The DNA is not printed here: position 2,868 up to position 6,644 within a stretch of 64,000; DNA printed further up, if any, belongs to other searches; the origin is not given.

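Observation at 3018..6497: Single-exon telomerase reverse transcriptase gene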

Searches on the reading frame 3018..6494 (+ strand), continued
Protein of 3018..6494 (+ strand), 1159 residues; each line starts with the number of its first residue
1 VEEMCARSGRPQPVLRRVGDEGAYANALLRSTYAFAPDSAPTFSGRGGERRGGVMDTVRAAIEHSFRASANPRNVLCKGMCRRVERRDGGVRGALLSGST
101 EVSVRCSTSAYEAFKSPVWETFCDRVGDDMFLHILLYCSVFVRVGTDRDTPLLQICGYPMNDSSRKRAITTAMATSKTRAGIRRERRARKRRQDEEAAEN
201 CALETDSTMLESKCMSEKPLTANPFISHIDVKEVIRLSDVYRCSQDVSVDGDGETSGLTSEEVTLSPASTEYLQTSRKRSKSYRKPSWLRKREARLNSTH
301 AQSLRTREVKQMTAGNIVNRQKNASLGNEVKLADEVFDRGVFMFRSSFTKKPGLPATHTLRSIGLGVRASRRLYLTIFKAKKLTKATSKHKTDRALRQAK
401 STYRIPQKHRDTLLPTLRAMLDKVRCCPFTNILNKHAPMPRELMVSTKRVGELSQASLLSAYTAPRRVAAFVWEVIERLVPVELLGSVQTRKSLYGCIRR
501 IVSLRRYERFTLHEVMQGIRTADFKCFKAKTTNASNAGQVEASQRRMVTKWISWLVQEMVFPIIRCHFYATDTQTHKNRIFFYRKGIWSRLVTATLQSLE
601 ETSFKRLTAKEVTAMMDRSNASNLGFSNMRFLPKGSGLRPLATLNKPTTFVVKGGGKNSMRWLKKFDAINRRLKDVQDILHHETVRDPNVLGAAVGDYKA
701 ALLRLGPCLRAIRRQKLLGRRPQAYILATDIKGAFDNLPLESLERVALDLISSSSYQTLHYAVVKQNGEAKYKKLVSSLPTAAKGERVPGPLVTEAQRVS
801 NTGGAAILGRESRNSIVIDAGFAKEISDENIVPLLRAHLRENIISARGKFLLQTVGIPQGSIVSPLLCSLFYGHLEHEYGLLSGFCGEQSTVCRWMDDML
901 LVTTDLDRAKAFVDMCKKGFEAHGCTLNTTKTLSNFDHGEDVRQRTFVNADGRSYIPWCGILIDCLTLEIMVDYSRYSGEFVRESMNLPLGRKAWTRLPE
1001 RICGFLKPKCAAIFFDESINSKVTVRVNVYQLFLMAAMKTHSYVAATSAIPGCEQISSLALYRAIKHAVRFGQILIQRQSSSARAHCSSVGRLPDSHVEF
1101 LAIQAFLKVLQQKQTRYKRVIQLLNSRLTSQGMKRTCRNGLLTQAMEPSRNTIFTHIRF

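Call 24: find_encoding_contigs(protein=P0010, flank=6000, max_places=2)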
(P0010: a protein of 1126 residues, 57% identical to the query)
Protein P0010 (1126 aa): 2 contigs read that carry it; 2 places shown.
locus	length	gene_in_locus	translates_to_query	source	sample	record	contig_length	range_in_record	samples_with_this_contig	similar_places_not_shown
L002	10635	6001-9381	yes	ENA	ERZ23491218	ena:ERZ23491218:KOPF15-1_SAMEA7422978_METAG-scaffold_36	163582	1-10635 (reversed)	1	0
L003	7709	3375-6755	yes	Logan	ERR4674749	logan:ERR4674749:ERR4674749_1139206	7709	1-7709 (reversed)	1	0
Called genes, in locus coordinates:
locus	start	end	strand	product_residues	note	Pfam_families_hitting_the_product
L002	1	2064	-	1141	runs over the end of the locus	-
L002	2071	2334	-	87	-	-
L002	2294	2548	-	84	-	-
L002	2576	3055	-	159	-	-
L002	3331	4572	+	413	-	PF01148:CTP_transf_1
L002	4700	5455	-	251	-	PF01209:Ubie_methyltran, PF13489:Methyltransf_23, PF08241:Methyltransf_11, PF08242:Methyltransf_12, PF13649:Methyltransf_25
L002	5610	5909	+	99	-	-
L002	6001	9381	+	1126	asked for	PF12009:Telomerase_RBD, PF00078:RVT_1, PF21399:TERT_C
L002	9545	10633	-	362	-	?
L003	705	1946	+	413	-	PF01148:CTP_transf_1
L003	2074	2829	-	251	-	PF01209:Ubie_methyltran, PF13489:Methyltransf_23, PF08241:Methyltransf_11, PF08242:Methyltransf_12, PF13649:Methyltransf_25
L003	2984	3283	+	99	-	-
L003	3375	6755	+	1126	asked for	PF12009:Telomerase_RBD, PF00078:RVT_1, PF21399:TERT_C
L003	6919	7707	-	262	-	?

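Call 27: search_solved_structures(query=A1, max_evalue=0.01, show_alignments=1)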
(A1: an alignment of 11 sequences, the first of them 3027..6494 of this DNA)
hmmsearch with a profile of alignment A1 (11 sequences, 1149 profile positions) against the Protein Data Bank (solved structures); distinct sequences matched with E-value up to 0.01: 18.
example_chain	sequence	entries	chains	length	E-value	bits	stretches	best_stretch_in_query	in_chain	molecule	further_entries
7qxa_A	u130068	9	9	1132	1.5e-93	317.6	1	396-1123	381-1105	Telomerase reverse transcriptase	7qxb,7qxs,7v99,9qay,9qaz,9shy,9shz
7trd_A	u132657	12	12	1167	1.7e-93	317.4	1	396-1123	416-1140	Telomerase reverse transcriptase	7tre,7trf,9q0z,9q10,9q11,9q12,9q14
7bg9_A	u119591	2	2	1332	2.8e-93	316.7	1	396-1123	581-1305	Telomerase reverse transcriptase,Telomerase reverse transcriptase | Telomerase reverse transcriptase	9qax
6d6v_A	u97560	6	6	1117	3.7e-35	124.2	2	336-666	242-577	Telomerase reverse transcriptase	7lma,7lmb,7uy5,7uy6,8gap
4o26_A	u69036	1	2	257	2.6e-26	94.9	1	395-584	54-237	Telomerase reverse transcriptase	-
4lmo_A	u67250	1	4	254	3.3e-24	87.9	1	395-584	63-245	Telomerase reverse transcriptase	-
9swn_A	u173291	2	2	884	1e-20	76.4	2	392-629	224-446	Telomerase reverse transcriptase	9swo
6zd1_A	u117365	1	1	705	5.1e-19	70.7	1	450-973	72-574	Telomerase reverse transcriptase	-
6zdp_A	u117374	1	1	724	5.6e-19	70.6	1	450-968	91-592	Telomerase reverse transcriptase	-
6zd2_A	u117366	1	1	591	7.3e-19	70.2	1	450-939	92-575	Telomerase reverse transcriptase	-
6zd6_A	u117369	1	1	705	2.8e-18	68.3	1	450-974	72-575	Telomerase reverse transcriptase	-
2r4g_A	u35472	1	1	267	1.5e-17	65.8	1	402-601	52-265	Telomerase reverse transcriptase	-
5c9h_A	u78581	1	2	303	2.6e-17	65.1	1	397-598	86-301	Telomerase reverse transcriptase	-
6zdq_A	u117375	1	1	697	8.5e-12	46.8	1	449-924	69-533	Telomerase reverse transcriptase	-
6zdu_A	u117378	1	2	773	1.1e-11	46.4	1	449-924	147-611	Telomerase reverse transcriptase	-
5ugw_A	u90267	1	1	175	1.2e-08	36.3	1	986-1139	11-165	Telomerase reverse transcriptase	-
6me0_C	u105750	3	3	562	0.00079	20.4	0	825-924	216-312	Maturase reverse transcriptase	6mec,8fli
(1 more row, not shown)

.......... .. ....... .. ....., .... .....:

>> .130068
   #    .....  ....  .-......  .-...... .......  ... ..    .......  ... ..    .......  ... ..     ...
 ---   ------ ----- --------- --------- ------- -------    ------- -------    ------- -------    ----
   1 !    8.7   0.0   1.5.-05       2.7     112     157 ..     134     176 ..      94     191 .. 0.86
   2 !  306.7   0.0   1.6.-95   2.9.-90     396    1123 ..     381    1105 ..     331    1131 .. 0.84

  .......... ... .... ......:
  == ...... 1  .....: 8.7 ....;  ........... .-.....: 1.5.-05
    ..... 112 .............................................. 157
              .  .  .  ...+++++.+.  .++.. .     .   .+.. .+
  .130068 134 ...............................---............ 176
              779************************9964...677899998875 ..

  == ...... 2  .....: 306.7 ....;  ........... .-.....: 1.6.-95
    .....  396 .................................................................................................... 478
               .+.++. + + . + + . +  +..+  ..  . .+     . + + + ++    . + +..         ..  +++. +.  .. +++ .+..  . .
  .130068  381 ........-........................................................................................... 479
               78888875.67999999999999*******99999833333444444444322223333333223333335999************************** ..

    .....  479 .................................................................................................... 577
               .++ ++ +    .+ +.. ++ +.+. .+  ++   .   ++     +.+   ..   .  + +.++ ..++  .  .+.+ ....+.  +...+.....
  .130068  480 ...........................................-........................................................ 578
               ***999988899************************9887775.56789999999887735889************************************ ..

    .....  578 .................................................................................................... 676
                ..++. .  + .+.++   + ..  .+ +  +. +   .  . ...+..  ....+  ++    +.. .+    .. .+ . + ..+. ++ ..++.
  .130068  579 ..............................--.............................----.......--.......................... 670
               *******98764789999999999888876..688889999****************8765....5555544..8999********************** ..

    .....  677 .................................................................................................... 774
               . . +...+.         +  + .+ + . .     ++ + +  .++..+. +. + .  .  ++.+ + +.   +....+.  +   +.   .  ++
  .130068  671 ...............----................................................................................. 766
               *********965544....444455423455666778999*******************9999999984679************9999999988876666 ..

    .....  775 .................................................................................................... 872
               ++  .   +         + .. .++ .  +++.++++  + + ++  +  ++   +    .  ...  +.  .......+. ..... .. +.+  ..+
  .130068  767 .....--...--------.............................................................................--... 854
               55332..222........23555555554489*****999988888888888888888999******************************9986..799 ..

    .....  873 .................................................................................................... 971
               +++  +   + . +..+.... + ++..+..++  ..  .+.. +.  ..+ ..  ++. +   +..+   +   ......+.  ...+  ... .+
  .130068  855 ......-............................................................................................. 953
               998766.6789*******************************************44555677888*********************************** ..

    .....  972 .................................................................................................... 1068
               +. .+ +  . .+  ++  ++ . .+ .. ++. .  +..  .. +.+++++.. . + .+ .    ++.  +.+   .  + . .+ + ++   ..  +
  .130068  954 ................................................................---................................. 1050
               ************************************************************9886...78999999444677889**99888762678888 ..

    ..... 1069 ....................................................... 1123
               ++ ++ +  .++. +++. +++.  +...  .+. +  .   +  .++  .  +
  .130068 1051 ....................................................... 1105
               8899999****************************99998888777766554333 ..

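Call 31: predict_structure(alignment_id=A1)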
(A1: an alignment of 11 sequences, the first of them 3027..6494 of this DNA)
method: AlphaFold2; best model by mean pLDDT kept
length: 1156 residues; sequences in the alignment: 11
mean_pLDDT: 41.8   pTM: 0.29
mean pLDDT of the five models: 41.8, 39.9, 38.4, 38.1, 35.6
residues with pLDDT >= 90: 0; 70-90: 107; 50-70: 198; < 50: 851
segments of 3 or more residues with pLDDT < 50: 1-178, 195-281, 297-362, 377-402, 435-460, 501-506, 565-700, 750-763, 765-863, 927-959, 962-1066, 1068-1073, 1075-1090, 1105-1117, 1124-1156
pLDDT, mean of each block of 10 residues (from residue 1): 29 35 36 33 32 41 34 24 26 25 29 42 39 30 25 27 35 45 67 49 28 24 25 28 27 25 27 29 52 48 29 37 33 24 25 44 57 53 45 43 62 76 66 47 26 32 75 84 85 78 53 79 72 68 81 73 42 23 25 25 33 32 23 24 31 39 31 32 28 37 58 58 60 56 57 32 39 27 26 28 34 31 35 37 27 29 55 63 65 59 77 77 55 32 44 46 44 31 30 30 29 28 31 32 28 37 47 47 42 53 47 44 47 38 29 23
secondary structure, 60 per line:
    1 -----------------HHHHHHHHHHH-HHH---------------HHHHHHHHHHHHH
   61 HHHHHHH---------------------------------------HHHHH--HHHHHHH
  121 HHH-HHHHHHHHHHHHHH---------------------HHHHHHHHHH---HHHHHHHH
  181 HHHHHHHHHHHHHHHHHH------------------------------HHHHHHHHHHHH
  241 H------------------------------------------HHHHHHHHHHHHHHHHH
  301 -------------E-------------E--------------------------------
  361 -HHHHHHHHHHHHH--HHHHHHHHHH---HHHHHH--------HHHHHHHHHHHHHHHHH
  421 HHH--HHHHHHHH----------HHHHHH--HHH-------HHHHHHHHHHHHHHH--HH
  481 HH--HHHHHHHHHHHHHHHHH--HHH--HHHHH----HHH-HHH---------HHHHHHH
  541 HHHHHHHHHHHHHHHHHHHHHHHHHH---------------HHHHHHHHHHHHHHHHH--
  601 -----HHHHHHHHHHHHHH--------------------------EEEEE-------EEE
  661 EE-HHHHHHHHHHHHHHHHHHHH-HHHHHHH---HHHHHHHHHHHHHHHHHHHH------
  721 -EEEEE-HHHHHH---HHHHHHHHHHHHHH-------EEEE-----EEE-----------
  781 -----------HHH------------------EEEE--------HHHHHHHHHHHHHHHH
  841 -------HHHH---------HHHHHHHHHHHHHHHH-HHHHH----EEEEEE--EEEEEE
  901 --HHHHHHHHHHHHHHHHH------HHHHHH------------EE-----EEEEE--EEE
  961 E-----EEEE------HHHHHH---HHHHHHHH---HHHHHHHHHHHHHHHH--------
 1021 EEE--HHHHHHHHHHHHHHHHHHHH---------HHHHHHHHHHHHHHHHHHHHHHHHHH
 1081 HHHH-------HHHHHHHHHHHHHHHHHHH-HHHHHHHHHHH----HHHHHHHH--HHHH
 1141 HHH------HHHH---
elements in order (helices of 4 or more, strands of 3 or more residues): H18-28 H48-67 H107-111 H114-123 H125-138 H160-169 H173-198 H229-241 H284-300 H362-374 H377-386 H390-395 H404-423 H426-433 H444-449 H462-476 H479-482 H485-501 H509-513 H534-566 H582-598 H606-619 E646-650 E658-662 H664-683 H685-691 H695-714 E722-726 H728-733 H737-750 E758-761 E767-769 E813-816 H825-840 H848-851 H861-876 H878-882 E887-892 E895-900 H903-919 H926-931 E951-955 E958-961 E967-970 H977-982 H986-993 H997-1012 E1021-1023 H1026-1045 H1055-1084 H1092-1110 H1112-1122 H1127-1134 H1137-1143 H1150-1153

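Call 32: find_homologous_proteins(query=A1, max_evalue=1e-20)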
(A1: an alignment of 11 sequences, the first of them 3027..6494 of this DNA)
Query A1 (11 sequences) (1156 aa, profile of the alignment): 10 proteins with E <= 1e-20 among 8000 candidates.
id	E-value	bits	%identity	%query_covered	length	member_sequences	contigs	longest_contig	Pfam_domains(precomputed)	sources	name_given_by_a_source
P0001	0.0e+0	2231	99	100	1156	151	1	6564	PF00078.33,PF12009.14,PF21399.3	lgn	-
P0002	0.0e+0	2202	68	100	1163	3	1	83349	PF00078.33,PF12009.14,PF21399.3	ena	-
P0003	0.0e+0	2187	68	100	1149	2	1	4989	PF00078.33,PF12009.14,PF21399.3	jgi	-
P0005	0.0e+0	2152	65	99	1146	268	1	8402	PF00078.33,PF12009.14,PF21399.3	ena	-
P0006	0.0e+0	2143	65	99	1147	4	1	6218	PF00078.33,PF12009.14,PF21399.3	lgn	-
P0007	0.0e+0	2137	60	100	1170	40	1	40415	PF00078.33,PF12009.14,PF21399.3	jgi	-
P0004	0.0e+0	2135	68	100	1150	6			PF00078.33,PF12009.14,PF21399.3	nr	nr:telomerase reverse transcriptase [Ostreococcus tauri]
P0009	0.0e+0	2115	59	100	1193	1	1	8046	PF00078.33,PF12009.14,PF21399.3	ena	-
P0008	0.0e+0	2098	60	100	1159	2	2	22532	PF00078.33,PF12009.14,PF21399.3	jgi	-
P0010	0.0e+0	1999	57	99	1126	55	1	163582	PF00078.33,PF12009.14,PF21399.3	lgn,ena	-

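Call 44: search_protein_representatives(alignment_id=A1)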
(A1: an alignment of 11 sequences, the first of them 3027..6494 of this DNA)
Query: 11 sequences, 1149 profile positions. Proteins with E-value up to 0.001 (for the whole library): 3205; up to 1e-10: 1864; up to 1e-30: 866. The best 150 are listed.
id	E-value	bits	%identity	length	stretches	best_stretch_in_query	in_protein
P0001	0.0e+00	2231.4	-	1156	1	1-1149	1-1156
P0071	1.3e-164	566.2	-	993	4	714-1149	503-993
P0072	2.3e-150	519.0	-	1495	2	215-1101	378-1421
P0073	4.9e-150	517.9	-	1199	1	10-1149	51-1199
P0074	7.5e-145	500.8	-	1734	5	878-1149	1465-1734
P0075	3.2e-142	492.0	-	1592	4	877-1149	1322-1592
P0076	1.4e-139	483.3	-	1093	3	246-869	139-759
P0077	3.0e-138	478.9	-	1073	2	447-1149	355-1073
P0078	8.0e-135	467.5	-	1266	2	446-1149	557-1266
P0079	2.8e-132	459.1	-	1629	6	448-641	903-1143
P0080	5.3e-132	458.2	-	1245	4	443-867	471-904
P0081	4.3e-131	455.2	-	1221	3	409-868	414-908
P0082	1.3e-128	447.0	-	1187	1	99-1147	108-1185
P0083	6.0e-128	444.8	-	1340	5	883-1149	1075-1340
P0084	6.9e-128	444.6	-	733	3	335-592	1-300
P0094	5.8e-120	418.3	-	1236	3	438-1149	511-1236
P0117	2.7e-106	373.0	-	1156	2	458-1136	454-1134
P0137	9.2e-99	348.1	-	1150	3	301-869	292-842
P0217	2.6e-83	296.9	-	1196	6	263-434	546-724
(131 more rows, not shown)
